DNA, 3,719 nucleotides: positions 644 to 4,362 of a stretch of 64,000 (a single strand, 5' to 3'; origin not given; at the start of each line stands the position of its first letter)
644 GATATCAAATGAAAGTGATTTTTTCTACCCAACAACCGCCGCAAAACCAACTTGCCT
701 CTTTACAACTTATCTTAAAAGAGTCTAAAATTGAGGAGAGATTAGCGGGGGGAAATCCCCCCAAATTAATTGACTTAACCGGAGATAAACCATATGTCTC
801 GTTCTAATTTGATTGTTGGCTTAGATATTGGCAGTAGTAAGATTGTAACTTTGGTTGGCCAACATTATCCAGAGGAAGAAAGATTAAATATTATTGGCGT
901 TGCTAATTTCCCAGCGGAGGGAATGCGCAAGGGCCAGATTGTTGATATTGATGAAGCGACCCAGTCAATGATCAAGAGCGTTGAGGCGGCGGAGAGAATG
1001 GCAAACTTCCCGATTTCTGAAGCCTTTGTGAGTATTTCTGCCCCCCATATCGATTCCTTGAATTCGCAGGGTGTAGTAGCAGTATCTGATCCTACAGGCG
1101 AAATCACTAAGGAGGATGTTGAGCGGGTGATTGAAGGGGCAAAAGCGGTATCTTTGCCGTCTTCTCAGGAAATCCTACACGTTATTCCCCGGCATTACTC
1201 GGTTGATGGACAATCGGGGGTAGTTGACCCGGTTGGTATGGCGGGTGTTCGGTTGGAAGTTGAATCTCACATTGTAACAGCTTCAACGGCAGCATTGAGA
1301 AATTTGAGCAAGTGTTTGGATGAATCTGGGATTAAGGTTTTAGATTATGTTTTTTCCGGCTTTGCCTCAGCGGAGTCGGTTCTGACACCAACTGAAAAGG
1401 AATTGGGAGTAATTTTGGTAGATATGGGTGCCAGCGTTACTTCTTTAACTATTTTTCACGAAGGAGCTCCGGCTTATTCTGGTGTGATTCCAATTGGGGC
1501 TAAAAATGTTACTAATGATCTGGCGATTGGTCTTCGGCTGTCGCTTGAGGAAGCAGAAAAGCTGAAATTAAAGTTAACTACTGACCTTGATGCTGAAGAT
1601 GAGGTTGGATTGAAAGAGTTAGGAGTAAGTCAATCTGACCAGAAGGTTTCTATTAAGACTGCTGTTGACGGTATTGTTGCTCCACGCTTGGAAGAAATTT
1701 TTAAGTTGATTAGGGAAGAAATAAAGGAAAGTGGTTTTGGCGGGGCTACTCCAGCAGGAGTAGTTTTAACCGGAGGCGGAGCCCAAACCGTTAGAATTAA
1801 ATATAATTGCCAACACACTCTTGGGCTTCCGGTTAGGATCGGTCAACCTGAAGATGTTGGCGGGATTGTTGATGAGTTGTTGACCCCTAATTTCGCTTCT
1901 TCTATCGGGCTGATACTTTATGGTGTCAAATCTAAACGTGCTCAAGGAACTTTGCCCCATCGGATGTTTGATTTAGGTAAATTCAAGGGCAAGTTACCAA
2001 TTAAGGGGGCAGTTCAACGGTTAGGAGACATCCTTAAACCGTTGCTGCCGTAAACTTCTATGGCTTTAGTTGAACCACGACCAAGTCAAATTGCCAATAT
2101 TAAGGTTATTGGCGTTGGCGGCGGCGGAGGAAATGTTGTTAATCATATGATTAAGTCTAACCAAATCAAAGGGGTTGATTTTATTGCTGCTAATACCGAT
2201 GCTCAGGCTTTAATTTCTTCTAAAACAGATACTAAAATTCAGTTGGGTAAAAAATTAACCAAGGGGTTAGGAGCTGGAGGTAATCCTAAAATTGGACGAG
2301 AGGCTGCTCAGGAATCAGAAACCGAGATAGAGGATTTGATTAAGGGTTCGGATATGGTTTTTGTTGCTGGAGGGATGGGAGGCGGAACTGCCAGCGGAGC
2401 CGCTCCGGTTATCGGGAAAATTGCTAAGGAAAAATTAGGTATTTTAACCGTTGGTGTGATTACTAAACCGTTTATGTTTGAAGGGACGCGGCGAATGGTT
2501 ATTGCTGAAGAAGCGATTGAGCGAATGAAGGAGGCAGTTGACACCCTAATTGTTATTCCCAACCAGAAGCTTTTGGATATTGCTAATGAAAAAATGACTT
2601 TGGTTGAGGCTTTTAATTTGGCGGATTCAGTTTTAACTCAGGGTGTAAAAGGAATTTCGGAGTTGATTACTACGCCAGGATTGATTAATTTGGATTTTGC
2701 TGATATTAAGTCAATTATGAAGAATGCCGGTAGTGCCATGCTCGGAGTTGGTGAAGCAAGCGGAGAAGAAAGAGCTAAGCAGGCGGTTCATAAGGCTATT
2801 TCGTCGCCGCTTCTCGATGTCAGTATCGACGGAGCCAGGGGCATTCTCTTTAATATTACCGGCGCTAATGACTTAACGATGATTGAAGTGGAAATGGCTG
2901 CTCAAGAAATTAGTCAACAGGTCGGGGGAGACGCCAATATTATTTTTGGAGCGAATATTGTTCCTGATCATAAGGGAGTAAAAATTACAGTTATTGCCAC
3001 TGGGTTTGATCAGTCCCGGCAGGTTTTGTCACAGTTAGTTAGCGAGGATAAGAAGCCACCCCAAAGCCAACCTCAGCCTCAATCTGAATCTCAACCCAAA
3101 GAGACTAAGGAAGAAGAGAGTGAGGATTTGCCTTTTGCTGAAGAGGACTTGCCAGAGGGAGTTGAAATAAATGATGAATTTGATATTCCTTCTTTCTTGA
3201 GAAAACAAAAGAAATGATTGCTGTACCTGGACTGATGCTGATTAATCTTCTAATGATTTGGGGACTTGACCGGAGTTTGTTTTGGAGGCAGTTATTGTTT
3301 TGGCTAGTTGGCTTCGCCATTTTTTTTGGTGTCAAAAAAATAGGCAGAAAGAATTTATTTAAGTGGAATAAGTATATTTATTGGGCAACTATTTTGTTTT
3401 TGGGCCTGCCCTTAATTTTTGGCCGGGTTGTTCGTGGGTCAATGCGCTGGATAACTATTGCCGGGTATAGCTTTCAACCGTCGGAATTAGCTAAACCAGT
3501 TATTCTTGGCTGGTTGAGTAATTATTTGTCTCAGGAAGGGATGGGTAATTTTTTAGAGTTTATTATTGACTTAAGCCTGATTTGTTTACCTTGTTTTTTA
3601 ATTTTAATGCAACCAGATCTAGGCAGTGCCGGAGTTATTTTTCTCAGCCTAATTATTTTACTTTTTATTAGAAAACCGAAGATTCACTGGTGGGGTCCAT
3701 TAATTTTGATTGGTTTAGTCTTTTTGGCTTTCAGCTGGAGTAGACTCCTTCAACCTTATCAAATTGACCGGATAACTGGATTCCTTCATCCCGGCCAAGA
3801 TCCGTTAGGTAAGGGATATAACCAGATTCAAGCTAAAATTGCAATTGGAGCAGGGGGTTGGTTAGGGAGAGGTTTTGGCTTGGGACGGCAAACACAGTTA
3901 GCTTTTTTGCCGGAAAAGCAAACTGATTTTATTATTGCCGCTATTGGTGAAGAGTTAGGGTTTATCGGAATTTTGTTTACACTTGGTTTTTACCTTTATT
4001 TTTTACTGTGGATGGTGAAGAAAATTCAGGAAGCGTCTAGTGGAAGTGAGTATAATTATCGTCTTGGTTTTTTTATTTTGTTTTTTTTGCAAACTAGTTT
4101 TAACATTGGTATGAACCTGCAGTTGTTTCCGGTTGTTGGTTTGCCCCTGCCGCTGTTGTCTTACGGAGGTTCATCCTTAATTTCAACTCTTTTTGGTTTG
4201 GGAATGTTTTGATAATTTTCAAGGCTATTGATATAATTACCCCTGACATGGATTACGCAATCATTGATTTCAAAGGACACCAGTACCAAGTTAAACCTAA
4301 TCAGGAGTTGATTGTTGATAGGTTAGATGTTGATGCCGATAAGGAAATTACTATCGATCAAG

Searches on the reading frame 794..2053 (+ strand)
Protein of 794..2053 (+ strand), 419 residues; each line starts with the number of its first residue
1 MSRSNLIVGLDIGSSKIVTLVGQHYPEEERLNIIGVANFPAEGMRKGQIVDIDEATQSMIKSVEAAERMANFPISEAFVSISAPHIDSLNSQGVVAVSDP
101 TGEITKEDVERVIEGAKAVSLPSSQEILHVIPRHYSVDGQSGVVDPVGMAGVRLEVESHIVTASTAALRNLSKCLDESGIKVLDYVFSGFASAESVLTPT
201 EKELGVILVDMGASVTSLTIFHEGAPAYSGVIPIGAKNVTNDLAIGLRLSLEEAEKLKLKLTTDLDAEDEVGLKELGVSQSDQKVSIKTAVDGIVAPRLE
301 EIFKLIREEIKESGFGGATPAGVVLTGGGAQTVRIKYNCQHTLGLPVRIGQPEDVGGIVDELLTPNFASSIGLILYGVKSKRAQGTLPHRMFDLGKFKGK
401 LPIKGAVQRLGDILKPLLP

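Call 58: search_protein_families(library=pfam, proteins=[window:794-2053:+], max_evalue=0.0001)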
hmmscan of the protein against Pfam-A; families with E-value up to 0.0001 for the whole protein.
window:794-2053:+ (419 aa): 3 families
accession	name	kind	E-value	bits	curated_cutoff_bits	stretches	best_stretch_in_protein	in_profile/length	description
PF14450.12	FtsA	-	1.9e-31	109.5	31.8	2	207-372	1-127/127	Cell division protein FtsA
PF02491.25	SHS2_FTSA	-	5.3e-30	104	25.4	1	85-162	3-79/79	SHS2 domain inserted in FTSA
PF11104.14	PilM_2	-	2.5e-09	37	27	0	191-262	167-238/340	Type IV pilus assembly protein PilM;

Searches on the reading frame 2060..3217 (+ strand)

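Call 58: search_protein_families(library=pfam, proteins=[window:2060-3217:+], max_evalue=0.0001)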
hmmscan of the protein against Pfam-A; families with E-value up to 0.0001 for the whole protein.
window:2060-3217:+ (385 aa): 2 families
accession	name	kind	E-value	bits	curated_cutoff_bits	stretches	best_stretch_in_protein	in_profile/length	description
PF00091.31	Tubulin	-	5e-50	170.9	33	1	13-176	1-190/190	Tubulin/FtsZ family, GTPase domain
PF12327.13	FtsZ_C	-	1.4e-31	109.1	27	1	224-317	1-95/95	FtsZ family, C-terminal domain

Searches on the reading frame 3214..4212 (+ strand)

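Call 58: search_protein_families(library=pfam, proteins=[window:3214-4212:+], max_evalue=0.0001)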
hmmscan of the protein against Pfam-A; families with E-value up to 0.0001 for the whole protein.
window:3214-4212:+ (332 aa): 1 family
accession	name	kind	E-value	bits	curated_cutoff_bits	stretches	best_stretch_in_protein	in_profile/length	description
PF01098.24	FTSW_RODA_SPOVE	-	1.6e-79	267.9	26.4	1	20-331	35-346/356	Cell cycle protein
